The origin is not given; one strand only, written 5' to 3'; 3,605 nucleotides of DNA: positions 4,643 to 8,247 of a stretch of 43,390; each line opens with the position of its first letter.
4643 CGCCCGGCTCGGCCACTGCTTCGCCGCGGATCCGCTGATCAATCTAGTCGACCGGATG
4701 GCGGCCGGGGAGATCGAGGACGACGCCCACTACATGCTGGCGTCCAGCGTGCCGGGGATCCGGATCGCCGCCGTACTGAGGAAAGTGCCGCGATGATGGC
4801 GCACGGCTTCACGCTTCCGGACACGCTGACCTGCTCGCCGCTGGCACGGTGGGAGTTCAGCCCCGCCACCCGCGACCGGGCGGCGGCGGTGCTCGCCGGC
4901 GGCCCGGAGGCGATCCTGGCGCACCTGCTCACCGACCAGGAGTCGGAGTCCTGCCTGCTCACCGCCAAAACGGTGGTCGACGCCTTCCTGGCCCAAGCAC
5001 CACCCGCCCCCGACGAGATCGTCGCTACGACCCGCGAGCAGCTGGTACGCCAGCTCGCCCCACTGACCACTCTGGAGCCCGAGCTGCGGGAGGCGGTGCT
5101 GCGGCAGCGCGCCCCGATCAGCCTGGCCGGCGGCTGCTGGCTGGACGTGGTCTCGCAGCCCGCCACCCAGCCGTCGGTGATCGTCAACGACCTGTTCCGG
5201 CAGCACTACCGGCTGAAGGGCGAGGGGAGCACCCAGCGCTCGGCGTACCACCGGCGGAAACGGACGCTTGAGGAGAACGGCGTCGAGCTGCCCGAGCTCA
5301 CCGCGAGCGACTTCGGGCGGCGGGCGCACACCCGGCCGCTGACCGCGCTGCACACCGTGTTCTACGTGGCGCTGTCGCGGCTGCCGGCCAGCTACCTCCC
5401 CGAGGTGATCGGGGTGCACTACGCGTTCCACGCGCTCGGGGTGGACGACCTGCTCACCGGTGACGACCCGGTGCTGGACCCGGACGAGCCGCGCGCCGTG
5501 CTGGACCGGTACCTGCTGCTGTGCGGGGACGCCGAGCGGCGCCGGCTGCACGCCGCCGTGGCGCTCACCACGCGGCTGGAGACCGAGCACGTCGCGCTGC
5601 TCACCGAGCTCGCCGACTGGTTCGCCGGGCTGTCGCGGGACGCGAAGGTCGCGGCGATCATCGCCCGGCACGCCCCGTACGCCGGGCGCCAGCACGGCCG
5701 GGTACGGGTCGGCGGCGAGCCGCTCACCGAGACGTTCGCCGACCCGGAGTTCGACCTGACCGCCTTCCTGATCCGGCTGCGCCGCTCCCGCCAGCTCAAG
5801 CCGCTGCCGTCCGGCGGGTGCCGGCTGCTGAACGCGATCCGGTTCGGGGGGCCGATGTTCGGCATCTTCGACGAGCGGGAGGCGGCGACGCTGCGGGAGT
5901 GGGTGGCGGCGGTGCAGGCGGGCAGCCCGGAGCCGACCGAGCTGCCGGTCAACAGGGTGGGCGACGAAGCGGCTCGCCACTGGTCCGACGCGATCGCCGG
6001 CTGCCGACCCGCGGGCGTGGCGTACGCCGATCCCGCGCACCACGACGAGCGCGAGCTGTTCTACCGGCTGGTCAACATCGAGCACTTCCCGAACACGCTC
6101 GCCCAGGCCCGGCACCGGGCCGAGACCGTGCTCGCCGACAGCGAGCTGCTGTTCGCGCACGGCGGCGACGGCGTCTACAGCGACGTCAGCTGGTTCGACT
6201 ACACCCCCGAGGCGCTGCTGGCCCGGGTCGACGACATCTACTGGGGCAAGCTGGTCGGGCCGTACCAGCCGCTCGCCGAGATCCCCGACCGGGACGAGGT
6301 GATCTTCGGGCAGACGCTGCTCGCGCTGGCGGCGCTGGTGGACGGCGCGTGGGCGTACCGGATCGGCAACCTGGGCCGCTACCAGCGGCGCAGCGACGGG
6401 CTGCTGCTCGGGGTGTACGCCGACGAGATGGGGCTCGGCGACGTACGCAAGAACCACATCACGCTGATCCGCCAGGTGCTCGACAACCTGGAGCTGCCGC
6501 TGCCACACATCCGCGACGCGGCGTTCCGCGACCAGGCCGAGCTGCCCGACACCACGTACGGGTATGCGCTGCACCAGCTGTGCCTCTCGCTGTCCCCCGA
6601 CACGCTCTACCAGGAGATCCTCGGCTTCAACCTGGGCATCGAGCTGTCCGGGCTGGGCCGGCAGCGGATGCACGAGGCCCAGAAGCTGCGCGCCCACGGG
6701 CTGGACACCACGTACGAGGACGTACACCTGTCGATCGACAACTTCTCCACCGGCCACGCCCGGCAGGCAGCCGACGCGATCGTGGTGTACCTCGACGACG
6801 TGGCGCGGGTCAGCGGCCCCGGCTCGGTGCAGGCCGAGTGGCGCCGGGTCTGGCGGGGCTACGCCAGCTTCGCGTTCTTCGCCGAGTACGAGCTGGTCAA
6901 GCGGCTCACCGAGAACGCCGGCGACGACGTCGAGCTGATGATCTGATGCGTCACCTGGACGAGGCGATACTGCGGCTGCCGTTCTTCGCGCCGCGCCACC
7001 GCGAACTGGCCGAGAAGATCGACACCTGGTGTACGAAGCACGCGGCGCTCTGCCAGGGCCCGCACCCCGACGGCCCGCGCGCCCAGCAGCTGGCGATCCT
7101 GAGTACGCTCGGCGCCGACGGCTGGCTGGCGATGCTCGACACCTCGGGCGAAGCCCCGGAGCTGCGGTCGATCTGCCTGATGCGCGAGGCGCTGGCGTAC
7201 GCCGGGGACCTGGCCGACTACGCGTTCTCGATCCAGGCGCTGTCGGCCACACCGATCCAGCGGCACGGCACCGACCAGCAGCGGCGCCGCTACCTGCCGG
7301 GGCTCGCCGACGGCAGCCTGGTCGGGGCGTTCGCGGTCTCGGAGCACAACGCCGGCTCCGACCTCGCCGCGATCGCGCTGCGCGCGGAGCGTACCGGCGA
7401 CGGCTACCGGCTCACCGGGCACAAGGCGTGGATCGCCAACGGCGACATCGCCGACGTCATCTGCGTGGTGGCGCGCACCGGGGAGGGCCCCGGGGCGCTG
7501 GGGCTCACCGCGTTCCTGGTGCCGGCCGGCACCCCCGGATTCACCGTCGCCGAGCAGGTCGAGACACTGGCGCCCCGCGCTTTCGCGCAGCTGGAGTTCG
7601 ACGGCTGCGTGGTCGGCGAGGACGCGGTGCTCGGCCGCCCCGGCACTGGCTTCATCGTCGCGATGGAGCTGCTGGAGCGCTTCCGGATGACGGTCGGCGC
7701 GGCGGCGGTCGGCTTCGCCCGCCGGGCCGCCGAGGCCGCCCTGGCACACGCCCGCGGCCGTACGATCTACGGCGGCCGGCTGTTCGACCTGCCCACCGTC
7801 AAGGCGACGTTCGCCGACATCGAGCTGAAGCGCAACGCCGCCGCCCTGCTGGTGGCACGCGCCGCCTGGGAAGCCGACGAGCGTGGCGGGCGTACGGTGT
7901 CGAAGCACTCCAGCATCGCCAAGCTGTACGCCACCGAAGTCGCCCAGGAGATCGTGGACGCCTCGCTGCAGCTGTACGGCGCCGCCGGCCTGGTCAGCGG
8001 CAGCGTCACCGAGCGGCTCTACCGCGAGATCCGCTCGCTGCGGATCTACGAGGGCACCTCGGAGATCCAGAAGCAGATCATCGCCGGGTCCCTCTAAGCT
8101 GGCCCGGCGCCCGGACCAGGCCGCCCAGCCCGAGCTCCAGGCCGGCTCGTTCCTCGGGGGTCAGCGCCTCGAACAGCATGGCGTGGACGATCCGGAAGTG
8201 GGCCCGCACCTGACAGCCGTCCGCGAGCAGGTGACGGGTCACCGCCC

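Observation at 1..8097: Compact divergent biosynthetic locus: discrete ACP/KS/KS-like genes facing an exporter-TE-KASIII-like-tandem HDO-ACAD operon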

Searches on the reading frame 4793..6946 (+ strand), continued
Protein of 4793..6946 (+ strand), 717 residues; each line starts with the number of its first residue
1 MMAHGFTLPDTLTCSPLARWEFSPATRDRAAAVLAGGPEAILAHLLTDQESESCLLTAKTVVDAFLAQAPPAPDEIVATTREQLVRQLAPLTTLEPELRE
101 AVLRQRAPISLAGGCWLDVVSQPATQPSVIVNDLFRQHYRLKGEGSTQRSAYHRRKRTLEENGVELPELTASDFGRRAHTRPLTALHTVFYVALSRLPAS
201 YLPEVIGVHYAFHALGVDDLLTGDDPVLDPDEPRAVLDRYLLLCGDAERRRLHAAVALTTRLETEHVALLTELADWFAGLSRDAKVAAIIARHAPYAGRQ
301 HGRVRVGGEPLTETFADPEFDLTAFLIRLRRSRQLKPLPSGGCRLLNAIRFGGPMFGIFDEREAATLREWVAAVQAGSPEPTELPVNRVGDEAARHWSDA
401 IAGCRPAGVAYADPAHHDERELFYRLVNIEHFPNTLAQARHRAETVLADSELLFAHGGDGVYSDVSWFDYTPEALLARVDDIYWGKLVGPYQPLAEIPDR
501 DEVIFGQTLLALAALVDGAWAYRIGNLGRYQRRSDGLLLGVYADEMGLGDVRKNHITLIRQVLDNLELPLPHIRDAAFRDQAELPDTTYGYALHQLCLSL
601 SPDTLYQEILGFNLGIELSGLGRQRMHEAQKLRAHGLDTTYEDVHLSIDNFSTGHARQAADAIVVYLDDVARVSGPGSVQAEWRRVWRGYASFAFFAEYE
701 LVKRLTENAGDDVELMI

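Call 62: search_protein_families(library=pfam, proteins=[L088:13477-14310:+, L088:3258-3605:+, L088:4693-6663:+, L088:6660-10001:+, L088:11526-11825:+, L088:14262-15011:-], max_evalue=0.01)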
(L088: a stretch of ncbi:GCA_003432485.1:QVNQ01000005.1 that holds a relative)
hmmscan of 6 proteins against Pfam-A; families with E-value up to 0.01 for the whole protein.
L088:13477-14310:+ (277 aa): 3 families
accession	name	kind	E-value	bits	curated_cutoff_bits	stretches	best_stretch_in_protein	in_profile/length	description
PF00196.25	GerE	-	4.4e-05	23.5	23.5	1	199-244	8-53/57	Bacterial regulatory proteins, luxR family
PF13384.12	HTH_23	-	0.00035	20.8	24.6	1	200-231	9-40/50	Homeodomain-like domain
PF13518.12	HTH_28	-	0.0069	16.9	25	0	200-229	4-33/52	Helix-turn-helix domain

L088:3258-3605:+ (115 aa): 3 families
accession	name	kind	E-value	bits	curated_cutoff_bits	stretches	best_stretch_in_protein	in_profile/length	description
PF07883.17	Cupin_2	-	1.7e-15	56.9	27.2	1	39-107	2-70/70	Cupin domain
PF01050.24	MannoseP_isomer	-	1.3e-05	25.8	23.6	1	34-106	27-100/116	Mannose-6-phosphate isomerase C-terminal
PF02311.25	AraC_binding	-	5.4e-05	23.4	21.1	1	51-106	19-74/135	AraC-like ligand binding domain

L088:4693-6663:+ (656 aa): 5 families
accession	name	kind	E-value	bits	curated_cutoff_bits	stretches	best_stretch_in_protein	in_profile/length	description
PF09334.17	tRNA-synt_1g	-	3.2e-55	187.9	20.1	1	12-389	6-383/391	tRNA synthetases class I (M)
PF00550.31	PP-binding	-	1.1e-06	29.2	20.8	1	582-647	2-67/67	Phosphopantetheine attachment site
PF00133.28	tRNA-synt_1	-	5.5e-05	22.5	22.7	1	5-53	22-70/414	tRNA synthetases class I (I, L, M and V)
PF01406.26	tRNA-synt_1e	-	0.00015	21.7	27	1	9-133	12-134/301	tRNA synthetases class I (C) catalytic domain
PF19303.5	Anticodon_3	-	0.00029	21.2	23.5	1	408-523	1-113/152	Anticodon binding domain of methionyl tRNA ligase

L088:6660-10001:+ (1113 aa): 5 families
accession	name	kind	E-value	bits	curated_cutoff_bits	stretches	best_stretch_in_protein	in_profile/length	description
PF00501.34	AMP-binding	-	1.1e-85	288.2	29.9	1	527-882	1-384/384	AMP-binding enzyme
PF00668.25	Condensation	-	2.9e-36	125.6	30.6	1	69-506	4-453/456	Condensation domain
PF00550.31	PP-binding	-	7.2e-13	49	20.8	1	1044-1108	1-67/67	Phosphopantetheine attachment site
PF13193.12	AMP-binding_C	-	3.7e-10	41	24.5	1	938-1012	1-76/76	AMP-binding enzyme C-terminal domain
PF18563.6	TubC_N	-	6.7e-08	33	26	1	10-59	1-50/52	TubC N-terminal docking domain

L088:11526-11825:+ (99 aa): 1 family
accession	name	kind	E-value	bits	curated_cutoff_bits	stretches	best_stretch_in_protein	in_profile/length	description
PF00550.31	PP-binding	-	1.3e-05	25.7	20.8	1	19-78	11-66/67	Phosphopantetheine attachment site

L088:14262-15011:- (249 aa): 7 families
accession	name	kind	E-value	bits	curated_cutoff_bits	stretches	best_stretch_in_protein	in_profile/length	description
PF13561.12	adh_short_C2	-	1e-65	222.1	27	1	17-247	6-235/236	Enoyl-(Acyl carrier protein) reductase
PF00106.31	adh_short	-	7.3e-56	189.2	26.6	1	9-197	2-189/195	short chain dehydrogenase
PF08659.16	KR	-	2.5e-27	96.4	22.6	1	8-186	1-174/180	KR domain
PF01370.27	Epimerase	-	1.6e-07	31.5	20.9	1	10-175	1-160/240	NAD dependent epimerase/dehydratase family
PF23441.1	SDR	-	0.00027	20.9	27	1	99-247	105-255/258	SDR-like rossmann domain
PF16363.11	GDP_Man_Dehyd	-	0.0023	17.9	27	1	11-81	1-76/332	GDP-mannose 4,6 dehydratase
PF13460.12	NAD_binding_10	-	0.0071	16.7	27.2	1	14-144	1-98/184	NAD(P)H-binding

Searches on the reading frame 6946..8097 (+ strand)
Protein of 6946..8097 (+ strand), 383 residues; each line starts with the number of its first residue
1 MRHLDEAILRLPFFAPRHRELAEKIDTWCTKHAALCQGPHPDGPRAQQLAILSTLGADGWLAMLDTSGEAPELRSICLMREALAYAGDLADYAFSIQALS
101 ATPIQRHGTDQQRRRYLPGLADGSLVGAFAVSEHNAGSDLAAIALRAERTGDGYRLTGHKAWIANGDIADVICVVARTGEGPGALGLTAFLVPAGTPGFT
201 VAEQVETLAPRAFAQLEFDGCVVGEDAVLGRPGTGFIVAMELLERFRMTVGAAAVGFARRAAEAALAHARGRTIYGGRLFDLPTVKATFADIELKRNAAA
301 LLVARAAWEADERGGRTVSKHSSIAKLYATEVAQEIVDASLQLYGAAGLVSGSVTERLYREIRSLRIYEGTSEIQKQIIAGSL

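Call 6: search_protein_families(library=pfam, proteins=[window:6946-8097:+], max_evalue=0.01)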
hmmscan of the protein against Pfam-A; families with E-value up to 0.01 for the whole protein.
window:6946-8097:+ (383 aa): 4 families
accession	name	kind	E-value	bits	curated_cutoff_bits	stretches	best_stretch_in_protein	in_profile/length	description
PF00441.29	Acyl-CoA_dh_1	-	6.9e-38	130.6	22.4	1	233-381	1-147/150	Acyl-CoA dehydrogenase, C-terminal domain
PF02770.24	Acyl-CoA_dh_M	-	1.8e-19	70.2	33.3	1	128-220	1-96/97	Acyl-CoA dehydrogenase, middle domain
PF08028.16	Acyl-CoA_dh_2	-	3e-15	57.1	22.7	1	249-372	2-133/134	Acyl-CoA dehydrogenase, C-terminal domain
PF02771.21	Acyl-CoA_dh_N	-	1.5e-07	32.3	22.9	1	51-123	36-112/113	Acyl-CoA dehydrogenase, N-terminal domain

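Call 7: search_protein_families(library=ncbifam, proteins=[window:6946-8097:+], max_evalue=0.01)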
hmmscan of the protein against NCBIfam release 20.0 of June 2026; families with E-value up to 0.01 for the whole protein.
window:6946-8097:+ (383 aa): 20 families
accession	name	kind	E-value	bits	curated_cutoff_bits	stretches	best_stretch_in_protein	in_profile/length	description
NF042972.1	AcrlCoAredClosAcrC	equivalog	1.1e-60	205.4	640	1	91-381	84-374/378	acryloyl-CoA reductase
NF045652.1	ProlPCPDhRedW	equivalog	1e-56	192.4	650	1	75-382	63-372/376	L-prolyl-[peptidyl-carrier protein] dehydrogenase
NF053553.1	prodigi_MBC_PigA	equivalog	8.6e-49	166.6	500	1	75-382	68-378/381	prodigiosin MBC biosynthesis dehydrogenase PigA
NF043006.1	CyhCrbnylCoADH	equivalog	1.1e-45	156.3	650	1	74-380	67-372/380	cyclohexane-1-carbonyl-CoA dehydrogenase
NF045552.1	GlutCoADH_Des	equivalog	3.8e-45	154.7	470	1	79-380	73-376/387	glutaryl-CoA dehydrogenase Acd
NF042439.1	SulpropCoADesulf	equivalog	2.7e-41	141.6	600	1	103-382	85-369/379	3-sulfinopropanoyl-CoA desulfinase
NF058590.1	AcCoDHFadEBacil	equivalog_domain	1.2e-40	139.6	600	1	76-382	86-409/586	acyl-CoA dehydrogenase FadE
TIGR03207.1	cyc_hxne_CoA_dh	equivalog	7.9e-40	136.7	575.35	1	77-380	66-368/372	cyclohexanecarboxyl-CoA dehydrogenase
NF008997.0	PRK12341.1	equivalog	7.7e-35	120.6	537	1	97-376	89-369/382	acyl-CoA dehydrogenase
NF002885.1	PRK03354.1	equivalog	2.9e-31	108.8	540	1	54-375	48-365/378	crotonobetainyl-CoA dehydrogenase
NF052270.1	Staph_DH_FadE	equivalog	1.2e-24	86.8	600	1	99-381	112-391/400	acyl-CoA dehydrogenase FadE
NF049984.1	Rv1679_FadE16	equivalog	4.1e-24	85.5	600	1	113-372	93-354/371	Rv1679 family acyl-CoA dehydrogenase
TIGR03203.1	pimD_small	equivalog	2.6e-23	82.7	652.7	1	80-350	74-343/378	pimeloyl-CoA dehydrogenase small subunit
NF007000.1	PRK09463.1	subfamily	1.3e-18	66.7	600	1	104-353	136-402/726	acyl-CoA dehydrogenase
NF008594.0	PRK11561.1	equivalog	5.5e-17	61.3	545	1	121-374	174-430/540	isovaleryl-CoA dehydrogenase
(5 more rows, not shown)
